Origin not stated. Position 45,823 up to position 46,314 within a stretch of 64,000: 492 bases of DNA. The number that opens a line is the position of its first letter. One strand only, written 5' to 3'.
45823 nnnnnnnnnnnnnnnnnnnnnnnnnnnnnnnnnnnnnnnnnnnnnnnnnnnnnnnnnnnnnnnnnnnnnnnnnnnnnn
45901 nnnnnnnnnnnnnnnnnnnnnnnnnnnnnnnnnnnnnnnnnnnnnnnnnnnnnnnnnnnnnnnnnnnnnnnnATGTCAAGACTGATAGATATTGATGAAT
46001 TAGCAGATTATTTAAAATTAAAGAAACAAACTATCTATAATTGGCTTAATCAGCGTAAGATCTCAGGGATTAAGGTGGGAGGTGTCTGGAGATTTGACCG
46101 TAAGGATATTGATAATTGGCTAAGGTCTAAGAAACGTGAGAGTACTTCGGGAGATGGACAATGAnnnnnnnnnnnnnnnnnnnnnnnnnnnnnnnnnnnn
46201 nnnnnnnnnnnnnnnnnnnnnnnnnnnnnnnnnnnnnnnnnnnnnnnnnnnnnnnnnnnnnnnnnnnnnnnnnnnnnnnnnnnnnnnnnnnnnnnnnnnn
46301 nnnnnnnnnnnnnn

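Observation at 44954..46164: Regulatory module ahead of pilM: stacked palindromes, DUF2582-like wHTH, PilX_N-like protein and an excisionase-family HTH homologous to the element's Xis-like gene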

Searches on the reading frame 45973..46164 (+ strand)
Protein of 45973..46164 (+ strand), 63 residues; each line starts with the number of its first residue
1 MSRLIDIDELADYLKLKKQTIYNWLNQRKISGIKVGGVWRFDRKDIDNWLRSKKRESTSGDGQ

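Call 6: search_protein_families(library=pfam, proteins=[window:45973-46164:+], max_evalue=0.1)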
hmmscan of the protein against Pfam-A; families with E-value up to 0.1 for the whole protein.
window:45973-46164:+ (63 aa): 9 families
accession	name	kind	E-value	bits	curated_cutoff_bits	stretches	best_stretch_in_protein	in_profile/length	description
PF12728.13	HTH_17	-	6.2e-16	58.8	27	1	5-53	2-50/51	Helix-turn-helix domain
PF03374.19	ANT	-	0.0013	19.4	25.3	1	4-62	23-83/108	Phage antirepressor protein KilAC domain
PF15943.11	YdaS_toxin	-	0.0031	17.7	30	1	9-31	13-36/65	Bacterial toxin YdaS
PF01710.22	HTH_Tnp_IS630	-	0.0094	16.4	21.3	1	7-37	21-51/119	Transposase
PF07022.19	Phage_CI_repr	-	0.012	16.4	22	1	9-31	17-39/65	Bacteriophage CI repressor helix-turn-helix domain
PF07037.17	YfeC-like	-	0.028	15.1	22.9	0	8-38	4-34/122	Transcription regulator YfeC-like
PF01381.28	HTH_3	-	0.043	14.3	23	1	7-31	12-37/55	Helix-turn-helix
PF13384.12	HTH_23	-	0.062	13.6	24.6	1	7-28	20-42/50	Homeodomain-like domain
PF05920.17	Homeobox_KN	-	0.091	13.1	24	0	8-28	17-38/40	Homeobox KN domain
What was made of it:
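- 45973..46164 (+): 63-aa HTH_17 protein (Xis/BldC-type winged helix). It is the first gene of the P2 unit, and its stop overlaps the pilMN start (ATGA). PF12728 (call 6).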

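Call 30: find_homologous_proteins(query=window:45973-46164:+, max_evalue=0.00001)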
Query window:45973-46164:+ (63 aa): 1379 proteins with E <= 0.00001 among 1379 candidates; the best 120 are listed.
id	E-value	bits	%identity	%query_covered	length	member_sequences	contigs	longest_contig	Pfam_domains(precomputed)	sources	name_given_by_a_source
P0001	6.5e-32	126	94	100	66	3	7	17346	PF12728.14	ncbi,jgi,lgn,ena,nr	ncbi:MAG: DNA-binding protein [Candidatus Omnitrophica bacterium CG11_big_fil_rev_8_21_14_0_20_41_12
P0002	1.1e-31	125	92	100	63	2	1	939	PF12728.14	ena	-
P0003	1.3e-31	125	98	94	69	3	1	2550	PF12728.14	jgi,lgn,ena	-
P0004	1.6e-31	125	98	94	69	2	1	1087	PF12728.14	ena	-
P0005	1.7e-31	124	94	98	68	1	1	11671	PF12728.14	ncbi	-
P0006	1.9e-31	124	97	95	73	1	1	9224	PF12728.14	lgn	-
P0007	2.5e-31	124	98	94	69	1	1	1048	PF12728.14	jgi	jgi:excisionase family DNA binding protein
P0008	2.9e-31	124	98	94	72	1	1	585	PF12728.14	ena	-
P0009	3.1e-31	124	94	100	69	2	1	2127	PF12728.14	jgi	jgi:excisionase family DNA binding protein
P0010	3.3e-31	124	100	92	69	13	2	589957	PF12728.14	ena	-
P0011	3.6e-31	123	100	92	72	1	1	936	PF12728.14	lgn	-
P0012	3.6e-31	123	98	94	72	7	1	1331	PF12728.14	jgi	jgi:excisionase family DNA binding protein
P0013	3.7e-31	123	90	98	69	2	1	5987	PF12728.14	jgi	jgi:excisionase family DNA binding protein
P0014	5.5e-31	123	90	100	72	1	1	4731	PF12728.14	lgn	-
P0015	6.2e-31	123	97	98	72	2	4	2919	PF12728.14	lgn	-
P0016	7.5e-31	122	95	94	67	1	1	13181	PF12728.14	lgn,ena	-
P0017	1.0e-30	122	95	94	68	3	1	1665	PF12728.14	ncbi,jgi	-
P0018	1.1e-30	122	100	90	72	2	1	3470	PF12728.14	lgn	-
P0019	1.6e-30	121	100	90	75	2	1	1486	PF12728.14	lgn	-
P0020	1.7e-30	121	98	89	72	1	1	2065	PF12728.14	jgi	-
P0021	1.9e-30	121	90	98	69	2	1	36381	PF12728.14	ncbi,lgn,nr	ncbi:MAG: helix-turn-helix domain-containing protein [Candidatus Omnitrophica bacterium]|nr:helix-tu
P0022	3.1e-30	120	97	92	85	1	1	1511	PF12728.14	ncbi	-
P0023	3.1e-30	120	96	89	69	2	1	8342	PF12728.14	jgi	-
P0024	3.2e-30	120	95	94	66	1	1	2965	PF12728.14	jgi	jgi:excisionase family DNA binding protein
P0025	3.3e-30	120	83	100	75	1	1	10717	PF12728.14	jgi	-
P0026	3.3e-30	120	90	98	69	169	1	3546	PF12728.14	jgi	jgi:excisionase family DNA binding protein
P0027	3.6e-30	120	92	95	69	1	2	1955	PF12728.14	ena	-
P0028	3.7e-30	120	100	89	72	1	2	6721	PF12728.14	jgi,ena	-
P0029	4.6e-30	120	93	95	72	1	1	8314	PF12728.14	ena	-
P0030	4.8e-30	120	95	94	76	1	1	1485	PF12728.14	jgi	-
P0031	5.3e-30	120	95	89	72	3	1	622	PF12728.14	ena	-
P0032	8.6e-30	119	97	92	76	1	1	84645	PF12728.14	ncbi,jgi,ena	ncbi:MAG: helix-turn-helix domain-containing protein [Candidatus Omnitrophota bacterium]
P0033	1.0e-29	119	89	98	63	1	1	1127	PF12728.14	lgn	-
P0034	1.1e-29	119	87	100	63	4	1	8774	PF12728.14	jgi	-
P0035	1.1e-29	119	90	97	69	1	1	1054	PF12728.14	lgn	-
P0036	1.5e-29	118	96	90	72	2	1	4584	PF12728.14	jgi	jgi:excisionase family DNA binding protein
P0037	1.5e-29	118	95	94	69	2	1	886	PF12728.14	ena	-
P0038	3.0e-29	117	92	95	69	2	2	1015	PF12728.14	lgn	-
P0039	3.7e-29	117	87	100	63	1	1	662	PF12728.14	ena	-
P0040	5.0e-29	117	90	98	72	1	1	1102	PF12728.14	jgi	jgi:excisionase family DNA binding protein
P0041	5.5e-29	117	90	97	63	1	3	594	PF12728.14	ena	-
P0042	7.5e-29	116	89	97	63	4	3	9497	PF12728.14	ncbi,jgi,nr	ncbi:MAG: helix-turn-helix domain-containing protein [Candidatus Omnitrophica bacterium]|nr:helix-tu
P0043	8.4e-29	116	91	92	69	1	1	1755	PF12728.14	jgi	jgi:excisionase family DNA binding protein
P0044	9.5e-29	116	92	94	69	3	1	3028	PF12728.14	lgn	-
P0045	1.2e-28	115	89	97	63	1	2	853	PF12728.14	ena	-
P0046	1.3e-28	115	89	97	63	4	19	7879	PF12728.14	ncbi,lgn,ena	-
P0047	1.3e-28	115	87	100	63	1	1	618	PF12728.14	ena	-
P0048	1.5e-28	115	90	95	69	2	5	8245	PF12728.14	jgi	-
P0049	1.5e-28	115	87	97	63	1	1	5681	PF12728.14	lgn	-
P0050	2.4e-28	115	88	95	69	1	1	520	PF12728.14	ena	-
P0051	2.6e-28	114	87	97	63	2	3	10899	PF12728.14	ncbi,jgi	jgi:excisionase family DNA binding protein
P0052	3.0e-28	114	92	94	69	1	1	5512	PF12728.14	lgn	-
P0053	3.1e-28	114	87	97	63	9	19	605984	PF12728.14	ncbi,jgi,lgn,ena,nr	ncbi:MAG: helix-turn-helix domain-containing protein [Candidatus Omnitrophota bacterium]|jgi:excisio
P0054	3.2e-28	114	89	97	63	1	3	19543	PF12728.14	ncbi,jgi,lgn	jgi:excisionase family DNA binding protein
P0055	4.4e-28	114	87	97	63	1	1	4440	PF12728.14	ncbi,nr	ncbi:MAG: helix-turn-helix domain-containing protein [Candidatus Omnitrophica bacterium]|nr:helix-tu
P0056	4.5e-28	114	93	90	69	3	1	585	PF12728.14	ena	-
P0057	5.1e-28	113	90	94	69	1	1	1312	PF12728.14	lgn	-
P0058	5.7e-28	113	88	94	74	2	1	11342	PF12728.14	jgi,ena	-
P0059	7.3e-28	113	84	100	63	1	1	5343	PF12728.14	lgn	-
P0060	9.3e-28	113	88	94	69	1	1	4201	PF12728.14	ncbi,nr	ncbi:DNA-binding protein [bacterium]|nr:MAG: DNA-binding protein [bacterium]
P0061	9.8e-28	113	87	97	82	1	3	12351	PF12728.14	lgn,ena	-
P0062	1.0e-27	113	86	94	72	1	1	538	PF12728.14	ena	-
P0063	1.0e-27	113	87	97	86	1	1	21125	PF12728.14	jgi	jgi:excisionase family DNA binding protein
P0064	1.1e-27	112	83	100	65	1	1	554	PF12728.14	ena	-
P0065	1.2e-27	112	85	97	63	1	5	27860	PF12728.14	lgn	-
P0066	1.3e-27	112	85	97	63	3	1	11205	PF12728.14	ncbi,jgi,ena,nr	ncbi:MAG: helix-turn-helix domain-containing protein [Candidatus Omnitrophica bacterium]|nr:helix-tu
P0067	1.4e-27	112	85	97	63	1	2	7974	PF12728.14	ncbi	-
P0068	1.5e-27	112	83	100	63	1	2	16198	PF12728.14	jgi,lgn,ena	-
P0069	1.5e-27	112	83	100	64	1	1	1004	PF12728.14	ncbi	-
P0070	1.5e-27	112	90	94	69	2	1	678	PF12728.14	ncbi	-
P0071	1.6e-27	112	85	97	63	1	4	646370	PF12728.14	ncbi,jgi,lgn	jgi:excisionase family DNA binding protein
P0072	1.7e-27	112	84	100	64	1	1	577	PF12728.14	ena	-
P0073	1.9e-27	112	90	94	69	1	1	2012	PF12728.14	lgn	-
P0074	2.0e-27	112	83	100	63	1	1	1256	PF12728.14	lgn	-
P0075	2.1e-27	112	85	97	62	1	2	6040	PF12728.14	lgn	-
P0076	2.2e-27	111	81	100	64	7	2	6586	PF12728.14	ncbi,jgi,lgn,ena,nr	ncbi:MAG: helix-turn-helix domain-containing protein [Candidatus Omnitrophica bacterium]|jgi:excisio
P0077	2.2e-27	111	90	94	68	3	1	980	PF12728.14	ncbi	-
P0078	2.3e-27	111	92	81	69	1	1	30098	PF12728.14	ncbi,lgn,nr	ncbi:MAG: helix-turn-helix domain-containing protein [Candidatus Omnitrophica bacterium]|nr:helix-tu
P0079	2.5e-27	111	84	98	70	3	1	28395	PF12728.14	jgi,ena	-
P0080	2.8e-27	111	81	100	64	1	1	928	PF12728.14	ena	-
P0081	2.8e-27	111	82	97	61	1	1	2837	PF12728.14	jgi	-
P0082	2.9e-27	111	88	94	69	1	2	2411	PF12728.14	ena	-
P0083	2.9e-27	111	85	97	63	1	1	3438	PF12728.14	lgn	-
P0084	3.0e-27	111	86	94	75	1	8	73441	PF12728.14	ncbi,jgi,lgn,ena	ncbi:MAG: helix-turn-helix domain-containing protein [Candidatus Omnitrophota bacterium]|jgi:excisio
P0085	3.7e-27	111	81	100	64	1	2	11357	PF12728.14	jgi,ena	-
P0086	4.0e-27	111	86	90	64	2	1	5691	PF12728.14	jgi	jgi:excisionase family DNA binding protein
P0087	4.1e-27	111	83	100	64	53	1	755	PF12728.14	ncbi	-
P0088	4.1e-27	111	81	100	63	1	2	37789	PF12728.14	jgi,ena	-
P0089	4.3e-27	111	83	100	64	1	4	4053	PF12728.14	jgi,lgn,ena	jgi:excisionase family DNA binding protein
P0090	4.3e-27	111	81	100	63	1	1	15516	PF12728.14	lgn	-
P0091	4.5e-27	111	85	97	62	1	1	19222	PF12728.14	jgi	jgi:excisionase family DNA binding protein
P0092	4.6e-27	110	81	100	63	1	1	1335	PF12728.14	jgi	jgi:excisionase family DNA binding protein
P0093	4.6e-27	110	81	100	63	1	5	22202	PF12728.14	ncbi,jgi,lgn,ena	jgi:excisionase family DNA binding protein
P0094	5.2e-27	110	84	97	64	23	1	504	PF12728.14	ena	-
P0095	5.3e-27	110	84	97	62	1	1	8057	PF12728.14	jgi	jgi:excisionase family DNA binding protein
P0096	5.5e-27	110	83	95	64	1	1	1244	PF12728.14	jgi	jgi:excisionase family DNA binding protein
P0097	5.5e-27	110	83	100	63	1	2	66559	PF12728.14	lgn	-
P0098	5.6e-27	110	79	98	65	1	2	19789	PF12728.14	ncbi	-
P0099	5.8e-27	110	79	100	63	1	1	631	PF12728.14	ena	-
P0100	5.8e-27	110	83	100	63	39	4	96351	PF12728.14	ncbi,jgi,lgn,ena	ncbi:MAG: helix-turn-helix domain-containing protein [Candidatus Omnitrophota bacterium]|jgi:excisio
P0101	6.6e-27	110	82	97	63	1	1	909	PF12728.14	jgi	jgi:excisionase family DNA binding protein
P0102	7.0e-27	110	84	97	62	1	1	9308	PF12728.14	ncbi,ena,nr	ncbi:MAG: helix-turn-helix domain-containing protein [Candidatus Omnitrophica bacterium]|nr:helix-tu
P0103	7.9e-27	110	88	90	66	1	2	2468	PF12728.14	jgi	jgi:excisionase family DNA binding protein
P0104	8.2e-27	110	86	94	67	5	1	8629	PF12728.14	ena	-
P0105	8.8e-27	110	79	100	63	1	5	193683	PF12728.14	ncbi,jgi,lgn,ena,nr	ncbi:MAG TPA: helix-turn-helix domain-containing protein [Candidatus Omnitrophota bacterium]|nr:heli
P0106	9.3e-27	110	86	92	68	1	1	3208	PF12728.14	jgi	-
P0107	1.0e-26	109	83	94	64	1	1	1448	PF12728.14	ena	-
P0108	1.0e-26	109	93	87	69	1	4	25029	PF12728.14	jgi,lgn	-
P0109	1.0e-26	109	81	100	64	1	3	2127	PF12728.14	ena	-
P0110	1.0e-26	109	88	94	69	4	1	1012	PF12728.14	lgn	-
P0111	1.0e-26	109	81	100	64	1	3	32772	PF12728.14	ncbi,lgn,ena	-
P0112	1.0e-26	109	88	94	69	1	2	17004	PF12728.14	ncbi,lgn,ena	-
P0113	1.1e-26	109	86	90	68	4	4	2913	PF12728.14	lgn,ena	-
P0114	1.1e-26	109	81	100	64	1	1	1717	PF12728.14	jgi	jgi:excisionase family DNA binding protein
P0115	1.1e-26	109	81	100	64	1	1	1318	PF12728.14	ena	-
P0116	1.2e-26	109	84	97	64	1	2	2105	PF12728.14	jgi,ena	jgi:excisionase family DNA binding protein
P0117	1.2e-26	109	93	87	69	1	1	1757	PF12728.14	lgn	-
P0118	1.3e-26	109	79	100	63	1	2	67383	PF12728.14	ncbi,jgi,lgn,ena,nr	ncbi:MAG TPA: helix-turn-helix domain-containing protein [Patescibacteria group bacterium]|nr:helix-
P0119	1.3e-26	109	84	90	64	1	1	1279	PF12728.14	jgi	-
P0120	1.4e-26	109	78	100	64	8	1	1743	PF12728.14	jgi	-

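Call 34: search_solved_structures(query=window:45973-46164:+, max_evalue=1, show_alignments=2)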
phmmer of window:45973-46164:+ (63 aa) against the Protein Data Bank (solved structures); distinct sequences matched with E-value up to 1: 2.
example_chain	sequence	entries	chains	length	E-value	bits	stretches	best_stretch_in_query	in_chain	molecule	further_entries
4j2n_A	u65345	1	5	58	0.21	15.4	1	6-50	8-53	Gp37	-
5xy3_f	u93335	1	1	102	0.31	14.9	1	29-50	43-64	Ribosomal protein L35Ae, putative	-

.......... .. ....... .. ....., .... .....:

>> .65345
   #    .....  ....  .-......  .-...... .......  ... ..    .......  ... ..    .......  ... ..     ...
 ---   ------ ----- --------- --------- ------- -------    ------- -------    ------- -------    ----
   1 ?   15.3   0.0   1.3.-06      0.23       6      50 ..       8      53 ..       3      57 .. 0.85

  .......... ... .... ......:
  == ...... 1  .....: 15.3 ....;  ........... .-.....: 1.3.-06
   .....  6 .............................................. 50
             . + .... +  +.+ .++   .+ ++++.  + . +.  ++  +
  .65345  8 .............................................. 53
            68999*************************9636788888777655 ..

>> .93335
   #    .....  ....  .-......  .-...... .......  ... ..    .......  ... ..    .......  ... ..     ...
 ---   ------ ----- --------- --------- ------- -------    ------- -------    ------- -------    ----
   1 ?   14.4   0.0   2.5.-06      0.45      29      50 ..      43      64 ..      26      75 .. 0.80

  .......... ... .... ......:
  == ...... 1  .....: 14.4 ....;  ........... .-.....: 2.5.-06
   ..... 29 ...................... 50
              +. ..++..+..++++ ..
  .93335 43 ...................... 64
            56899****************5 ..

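Call 60: search_solved_structures(query=A4, max_evalue=10, show_alignments=3)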
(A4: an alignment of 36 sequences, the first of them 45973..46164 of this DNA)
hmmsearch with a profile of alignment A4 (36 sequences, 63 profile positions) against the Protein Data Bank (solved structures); distinct sequences matched with E-value up to 10: 4.
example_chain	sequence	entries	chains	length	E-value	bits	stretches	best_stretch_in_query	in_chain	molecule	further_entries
4j2n_A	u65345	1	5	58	0.023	17.9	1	6-51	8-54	Gp37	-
5xy3_f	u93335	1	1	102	0.41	13.9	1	31-49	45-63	Ribosomal protein L35Ae, putative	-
2fq4_A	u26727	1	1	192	0.72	13.1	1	5-25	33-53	Transcriptional regulator, TetR family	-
2btg_A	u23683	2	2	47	1.1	12.5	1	25-51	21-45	DIHYDROLIPOYLLYSINE-RESIDUE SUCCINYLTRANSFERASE COMPONENT OF 2-OXOGLUTARATE DEHYDROGENASE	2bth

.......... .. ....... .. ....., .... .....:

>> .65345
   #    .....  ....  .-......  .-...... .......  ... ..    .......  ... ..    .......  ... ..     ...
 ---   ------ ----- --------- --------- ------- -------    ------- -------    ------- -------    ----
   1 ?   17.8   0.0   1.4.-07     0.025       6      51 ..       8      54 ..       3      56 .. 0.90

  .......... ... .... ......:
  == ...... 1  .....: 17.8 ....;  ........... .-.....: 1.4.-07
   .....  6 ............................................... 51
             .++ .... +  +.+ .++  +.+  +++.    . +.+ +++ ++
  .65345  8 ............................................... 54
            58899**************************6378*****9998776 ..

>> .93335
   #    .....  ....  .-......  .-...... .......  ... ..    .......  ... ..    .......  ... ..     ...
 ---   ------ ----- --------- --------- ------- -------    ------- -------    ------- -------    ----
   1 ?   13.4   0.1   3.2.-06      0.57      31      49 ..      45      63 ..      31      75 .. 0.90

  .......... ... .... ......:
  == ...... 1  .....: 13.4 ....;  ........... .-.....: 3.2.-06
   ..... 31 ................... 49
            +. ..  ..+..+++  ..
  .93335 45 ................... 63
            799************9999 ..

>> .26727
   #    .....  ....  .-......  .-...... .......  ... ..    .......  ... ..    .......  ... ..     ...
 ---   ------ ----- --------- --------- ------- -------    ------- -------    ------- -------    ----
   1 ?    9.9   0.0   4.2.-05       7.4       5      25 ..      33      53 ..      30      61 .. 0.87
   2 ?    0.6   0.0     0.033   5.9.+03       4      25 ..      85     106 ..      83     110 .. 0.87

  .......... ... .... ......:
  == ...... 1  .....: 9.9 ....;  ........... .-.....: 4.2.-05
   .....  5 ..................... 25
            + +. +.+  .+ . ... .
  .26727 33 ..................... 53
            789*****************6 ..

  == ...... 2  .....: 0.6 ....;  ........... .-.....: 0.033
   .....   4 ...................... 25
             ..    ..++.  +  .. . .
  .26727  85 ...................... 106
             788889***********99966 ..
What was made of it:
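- On BldC family of regulators: BldC is absent from the phmmer hits at E <= 1 and from the profile hits at E <= 10 against PDB sequences (calls 34, 60).
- Closest known: BldC of Streptomyces. Different: No detectable sequence similarity (calls 34, 60).
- Closest known: Excisionases and recombination directionality factors of the HTH_17 / AlpA type. Same: Best PDB sequence hit is 4J2N, E = 0.02 with the profile (call 60).
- The best hit is Pukovnik Xis at E = 0.02 (calls 34, 60).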

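Call 68: predict_structure(alignment_id=A5)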
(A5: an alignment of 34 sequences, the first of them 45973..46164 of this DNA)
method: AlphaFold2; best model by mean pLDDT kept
length: 63 residues; sequences in the alignment: 34
mean_pLDDT: 83.6   pTM: 0.62
mean pLDDT of the five models: 83.6, 83.2, 81.3, 81.3, 81.0
residues with pLDDT >= 90: 35; 70-90: 16; 50-70: 6; < 50: 6
segments of 3 or more residues with pLDDT < 50: 59-63
pLDDT, mean of each block of 10 residues (from residue 1): 84 93 92 91 90 64 42
secondary structure, 60 per line:
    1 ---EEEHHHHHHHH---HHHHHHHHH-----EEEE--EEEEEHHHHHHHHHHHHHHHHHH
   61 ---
elements in order: E4-6 H7-14 H18-26 E32-35 E38-42 H43-60
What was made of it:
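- On HTH_17 (PF12728), MerR-like winged helix of the excisionase type: AlphaFold model, pLDDT 83.6, elements E4-6 H7-14 H18-26 E32-35 E38-42 H43-60 (call 68).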

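Call 84: search_protein_representatives(protein=window:45973-46164:+)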
Query: 63 residues. Proteins with E-value up to 0.001 (for the whole library): 5431; up to 1e-10: 52; up to 1e-30: 0. The best 150 are listed.
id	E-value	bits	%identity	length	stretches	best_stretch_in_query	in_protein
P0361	1.8e-24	100.7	79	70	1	1-57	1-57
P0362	4.9e-24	99.3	80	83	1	1-56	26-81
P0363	4.4e-22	93.2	73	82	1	1-56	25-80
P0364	1.0e-21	92.0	65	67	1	3-62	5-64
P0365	5.1e-21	89.8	68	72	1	2-57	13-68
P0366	9.6e-21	89.0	68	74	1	6-61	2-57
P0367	1.8e-20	88.1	76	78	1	1-55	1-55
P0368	4.8e-20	86.8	66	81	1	1-56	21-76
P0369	3.2e-19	84.2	34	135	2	2-56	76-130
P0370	4.7e-19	83.6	71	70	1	5-56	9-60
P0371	7.2e-19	83.1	35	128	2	3-58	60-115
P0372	2.0e-18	81.7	33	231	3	5-57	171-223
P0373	3.1e-17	77.9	65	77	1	1-54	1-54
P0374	4.8e-17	77.3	67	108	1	3-54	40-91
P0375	8.8e-17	76.5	67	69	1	3-53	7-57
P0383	1.4e-14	69.5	26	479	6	4-58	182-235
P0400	2.7e-11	59.2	29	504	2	4-55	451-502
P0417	2.4e-10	56.2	52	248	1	1-56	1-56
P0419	3.3e-10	55.8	50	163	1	7-54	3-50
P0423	4.6e-10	55.3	48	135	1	1-54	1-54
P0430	6.5e-10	54.9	49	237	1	4-56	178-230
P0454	2.0e-09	53.3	83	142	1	1-35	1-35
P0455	2.2e-09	53.2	49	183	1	2-56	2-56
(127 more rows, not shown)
